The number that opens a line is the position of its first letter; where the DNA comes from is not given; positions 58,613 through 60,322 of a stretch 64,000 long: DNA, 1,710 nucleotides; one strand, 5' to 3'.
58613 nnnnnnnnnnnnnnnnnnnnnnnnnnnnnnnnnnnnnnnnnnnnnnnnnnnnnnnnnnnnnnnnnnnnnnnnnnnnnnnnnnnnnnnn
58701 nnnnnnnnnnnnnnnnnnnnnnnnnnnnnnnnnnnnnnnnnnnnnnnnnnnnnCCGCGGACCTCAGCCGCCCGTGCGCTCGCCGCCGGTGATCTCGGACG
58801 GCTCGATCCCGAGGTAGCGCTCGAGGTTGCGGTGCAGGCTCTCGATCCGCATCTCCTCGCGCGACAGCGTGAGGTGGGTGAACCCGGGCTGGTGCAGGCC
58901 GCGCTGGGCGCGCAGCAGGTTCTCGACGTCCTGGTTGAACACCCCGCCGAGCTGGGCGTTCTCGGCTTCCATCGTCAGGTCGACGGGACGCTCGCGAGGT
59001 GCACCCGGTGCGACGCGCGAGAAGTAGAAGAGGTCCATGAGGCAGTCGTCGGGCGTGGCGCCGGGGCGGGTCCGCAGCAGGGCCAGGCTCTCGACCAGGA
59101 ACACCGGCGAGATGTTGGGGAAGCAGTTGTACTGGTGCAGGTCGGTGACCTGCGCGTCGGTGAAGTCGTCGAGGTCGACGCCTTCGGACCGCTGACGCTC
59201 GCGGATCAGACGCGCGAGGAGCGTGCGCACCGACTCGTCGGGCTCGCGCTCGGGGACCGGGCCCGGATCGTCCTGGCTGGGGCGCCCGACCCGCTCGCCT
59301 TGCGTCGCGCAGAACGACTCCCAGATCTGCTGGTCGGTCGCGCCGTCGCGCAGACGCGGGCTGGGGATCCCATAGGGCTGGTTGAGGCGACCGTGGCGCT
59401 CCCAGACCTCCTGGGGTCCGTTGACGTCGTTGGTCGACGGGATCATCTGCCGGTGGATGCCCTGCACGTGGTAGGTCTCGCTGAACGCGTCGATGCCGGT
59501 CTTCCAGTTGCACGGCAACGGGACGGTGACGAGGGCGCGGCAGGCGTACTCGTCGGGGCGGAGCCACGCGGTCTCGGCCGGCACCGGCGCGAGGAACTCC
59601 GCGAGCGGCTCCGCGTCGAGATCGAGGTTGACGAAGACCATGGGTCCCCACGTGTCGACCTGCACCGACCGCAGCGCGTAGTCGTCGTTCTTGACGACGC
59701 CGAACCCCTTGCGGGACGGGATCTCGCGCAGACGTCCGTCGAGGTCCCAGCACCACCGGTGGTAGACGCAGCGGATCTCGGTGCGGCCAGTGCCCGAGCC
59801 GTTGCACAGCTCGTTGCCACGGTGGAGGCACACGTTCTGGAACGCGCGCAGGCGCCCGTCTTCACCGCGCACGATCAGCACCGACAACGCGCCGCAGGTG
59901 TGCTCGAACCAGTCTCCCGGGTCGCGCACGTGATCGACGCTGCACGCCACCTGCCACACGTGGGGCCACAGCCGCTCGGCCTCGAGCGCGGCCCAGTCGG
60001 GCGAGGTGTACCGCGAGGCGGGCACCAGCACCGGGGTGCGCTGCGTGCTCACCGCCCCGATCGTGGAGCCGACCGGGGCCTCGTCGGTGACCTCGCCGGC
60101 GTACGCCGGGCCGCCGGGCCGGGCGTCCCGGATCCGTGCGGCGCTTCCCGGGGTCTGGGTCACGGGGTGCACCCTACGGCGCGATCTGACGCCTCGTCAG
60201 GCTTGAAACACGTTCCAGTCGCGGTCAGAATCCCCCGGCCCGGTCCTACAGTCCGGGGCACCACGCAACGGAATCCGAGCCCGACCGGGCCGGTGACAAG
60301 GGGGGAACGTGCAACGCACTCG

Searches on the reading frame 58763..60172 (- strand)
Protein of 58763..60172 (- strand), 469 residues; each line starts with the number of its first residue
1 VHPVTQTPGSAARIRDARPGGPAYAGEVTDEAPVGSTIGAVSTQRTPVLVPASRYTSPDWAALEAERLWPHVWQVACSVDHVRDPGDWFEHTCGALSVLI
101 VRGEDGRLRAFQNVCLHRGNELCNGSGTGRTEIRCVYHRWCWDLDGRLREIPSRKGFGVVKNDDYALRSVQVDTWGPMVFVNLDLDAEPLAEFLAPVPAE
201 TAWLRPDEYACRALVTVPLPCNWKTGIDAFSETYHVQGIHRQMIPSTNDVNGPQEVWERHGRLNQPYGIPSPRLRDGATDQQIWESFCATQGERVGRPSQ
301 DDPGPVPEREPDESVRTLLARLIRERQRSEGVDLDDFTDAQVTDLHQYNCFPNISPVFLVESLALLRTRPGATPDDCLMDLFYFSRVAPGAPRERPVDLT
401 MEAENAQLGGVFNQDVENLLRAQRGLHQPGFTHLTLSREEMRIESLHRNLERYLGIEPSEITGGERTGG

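Call 8: search_protein_families(library=pfam, proteins=[window:58763-60172:-])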
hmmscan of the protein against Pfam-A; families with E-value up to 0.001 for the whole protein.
window:58763-60172:- (469 aa): 2 families
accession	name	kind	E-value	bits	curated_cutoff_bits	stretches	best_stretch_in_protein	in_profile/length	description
PF00848.25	Ring_hydroxyl_A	-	1.7e-22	80.8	24.9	1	208-454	3-206/208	Ring hydroxylating alpha subunit (catalytic domain)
PF00355.32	Rieske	-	1.5e-17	63.8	20.3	1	73-155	2-82/88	Rieske [2Fe-2S] domain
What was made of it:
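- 58763..60163 (-): Rieske ring-hydroxylating oxygenase alpha-type gene. Its start is revised to GTG 60163 (466 aa), and the transcript is probably leaderless. Pfam Rieske plus Ring_hydroxyl_A (call 8).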

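Call 19: find_related_loci(query=window:58763-60172:-, collection=genome_contigs, flank=6000)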
Query window:58763-60172:- (469 aa) in genome_contigs; peptide patterns used: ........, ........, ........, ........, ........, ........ (x = any residue, [..] = any of these).
69 stretches matched a pattern; 40 encode a relative of the query (tblastn E <= 1e-3); 39 distinct loci.
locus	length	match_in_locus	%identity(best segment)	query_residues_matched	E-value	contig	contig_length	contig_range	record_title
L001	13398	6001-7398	88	2-464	0e+0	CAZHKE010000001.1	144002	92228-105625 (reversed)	MAG TPA_asm: uncultured Bifidobacteriaceae bacterium isolate SRP214966_co6_51 genome assembly, contig: NODE_13_length_14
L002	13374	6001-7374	88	7-464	0e+0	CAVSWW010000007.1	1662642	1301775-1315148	MAG: uncultured Acidimicrobiia bacterium isolate MFD05567.bin.2.50 genome assembly, contig: contig_26433, whole genome s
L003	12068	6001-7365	81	10-464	0e+0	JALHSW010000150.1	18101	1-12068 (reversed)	MAG: Acidimicrobiia bacterium isolate PFL8 seq_974251, whole genome shotgun sequence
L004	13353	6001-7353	81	14-464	0e+0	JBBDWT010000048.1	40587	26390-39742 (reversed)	MAG: Acidimicrobiia bacterium isolate LejiaD_71_17 Lejia_D_1603_length_40587_cov_9, whole genome shotgun sequence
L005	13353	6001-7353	80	14-464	0e+0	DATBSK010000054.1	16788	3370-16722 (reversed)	MAG TPA_asm: Acidimicrobiia bacterium isolate SMAG_U4155 k141_751649, whole genome shotgun sequence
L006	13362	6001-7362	82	11-464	0e+0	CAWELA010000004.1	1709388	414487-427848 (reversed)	MAG: uncultured Acidimicrobiia bacterium isolate MFD05684.bin.2.108 genome assembly, contig: contig_37408, whole genome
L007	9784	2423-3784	81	11-464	0e+0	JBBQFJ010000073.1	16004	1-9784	MAG: Acidimicrobiia bacterium isolate Co_metawrap_1035 Cmw_1035_k141_11971056_length_16004_cov_8.0000, whole genome shot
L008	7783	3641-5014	78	14-466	0e+0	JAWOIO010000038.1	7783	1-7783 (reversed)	MAG: Acidimicrobiia bacterium isolate CWP5-2.bin.5 k191_1641283, whole genome shotgun sequence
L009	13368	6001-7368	77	14-464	0e+0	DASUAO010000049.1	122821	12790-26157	MAG TPA_asm: Acidimicrobiia bacterium isolate SMAG_U2497 k141_387257, whole genome shotgun sequence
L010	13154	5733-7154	74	14-464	0e+0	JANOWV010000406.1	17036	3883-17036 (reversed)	MAG: Actinomycetes bacterium isolate VAR_35_metabat_335 VAR_35_k141_2549811, whole genome shotgun sequence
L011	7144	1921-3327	72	4-465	0e+0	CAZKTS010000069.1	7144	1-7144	MAG TPA_asm: uncultured Bifidobacteriaceae bacterium isolate binchicken_co200_78 genome assembly, contig: k141_1743670,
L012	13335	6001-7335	73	14-457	0e+0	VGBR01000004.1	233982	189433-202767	MAG: Actinomycetota bacterium isolate M_DeepCast_50m_m2_189 M_DeepCast_50m_m2_189_Ga0194121_10000028, whole genome shotg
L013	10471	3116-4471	71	14-464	0e+0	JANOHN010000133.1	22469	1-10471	MAG: Acidimicrobiia bacterium isolate SOY_63_metabat_465 SOY_63_k141_1058459, whole genome shotgun sequence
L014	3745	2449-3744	73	21-451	0e+0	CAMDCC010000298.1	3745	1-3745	MAG: Bifidobacterium breve isolate MaH-09apr19-113 genome assembly, contig: MaH-09apr19-C57375, whole genome shotgun seq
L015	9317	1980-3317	62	23-465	0e+0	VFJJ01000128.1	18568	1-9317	MAG: Actinomycetota bacterium isolate Bin_62_11 c_000000598061, whole genome shotgun sequence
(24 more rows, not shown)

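Call 61: search_solved_structures(query=window:58763-60163:-, max_evalue=1e-10)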
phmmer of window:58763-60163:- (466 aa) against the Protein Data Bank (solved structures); distinct sequences matched with E-value up to 1e-10: 30.
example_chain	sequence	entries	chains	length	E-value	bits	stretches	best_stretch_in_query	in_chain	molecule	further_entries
1uli_A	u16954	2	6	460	9e-23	83.9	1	35-233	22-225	biphenyl dioxygenase large subunit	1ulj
6y9c_A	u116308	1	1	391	2.4e-22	82.4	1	48-240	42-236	Carnitine monooxygenase oxygenase subunit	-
6y8j_A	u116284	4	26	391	3.4e-22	82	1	48-240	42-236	Carnitine monooxygenase oxygenase subunit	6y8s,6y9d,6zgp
3en1_A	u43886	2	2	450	8.6e-21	77.3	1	51-233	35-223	Benzene 1,2-dioxygenase subunit alpha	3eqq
2b1x_A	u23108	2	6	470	5.6e-19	71.3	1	46-243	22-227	naphthalene dioxygenase large subunit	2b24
5aeu_A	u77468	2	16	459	7.4e-19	70.9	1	50-233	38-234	BIPHENYL DIOXYGENASE SUBUNIT ALPHA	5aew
2yfi_A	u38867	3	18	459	1.3e-18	70.1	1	50-233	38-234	BIPHENYL DIOXYGENASE SUBUNIT ALPHA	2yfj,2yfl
3gzx_A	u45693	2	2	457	1.3e-18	70.1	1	49-233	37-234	Biphenyl dioxygenase subunit alpha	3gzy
2xsh_A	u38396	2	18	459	1.3e-18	70.1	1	50-233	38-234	BIPHENYL DIOXYGENASE SUBUNIT ALPHA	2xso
2xr8_A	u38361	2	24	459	1.5e-18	69.9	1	50-233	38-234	BIPHENYL DIOXYGENASE SUBUNIT ALPHA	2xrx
2gbw_A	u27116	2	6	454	4.2e-18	68.4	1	54-239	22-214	Biphenyl 2,3-Dioxygenase Alpha Subunit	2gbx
7c8z_A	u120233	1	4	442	5.9e-18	68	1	47-234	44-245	Salicylate 5-hydroxylase, large oxygenase component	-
2ckf_A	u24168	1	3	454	6.4e-18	67.9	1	56-240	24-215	RING-HYDROXYLATING DIOXYGENASE ALPHA SUBUNIT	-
1wql_A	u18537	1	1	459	1.4e-17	66.8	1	51-233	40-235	iron-sulfur protein large subunit of cumene dioxygenase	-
8k0a_A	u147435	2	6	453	1.6e-17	66.6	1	49-240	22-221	3-phenylpropionate/cinnamic acid dioxygenase subunit alpha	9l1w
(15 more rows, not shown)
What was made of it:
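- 58763..60163 (-): Its PDB relatives are biphenyl dioxygenase and carnitine monooxygenase, at about E 1e-22 (call 61).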
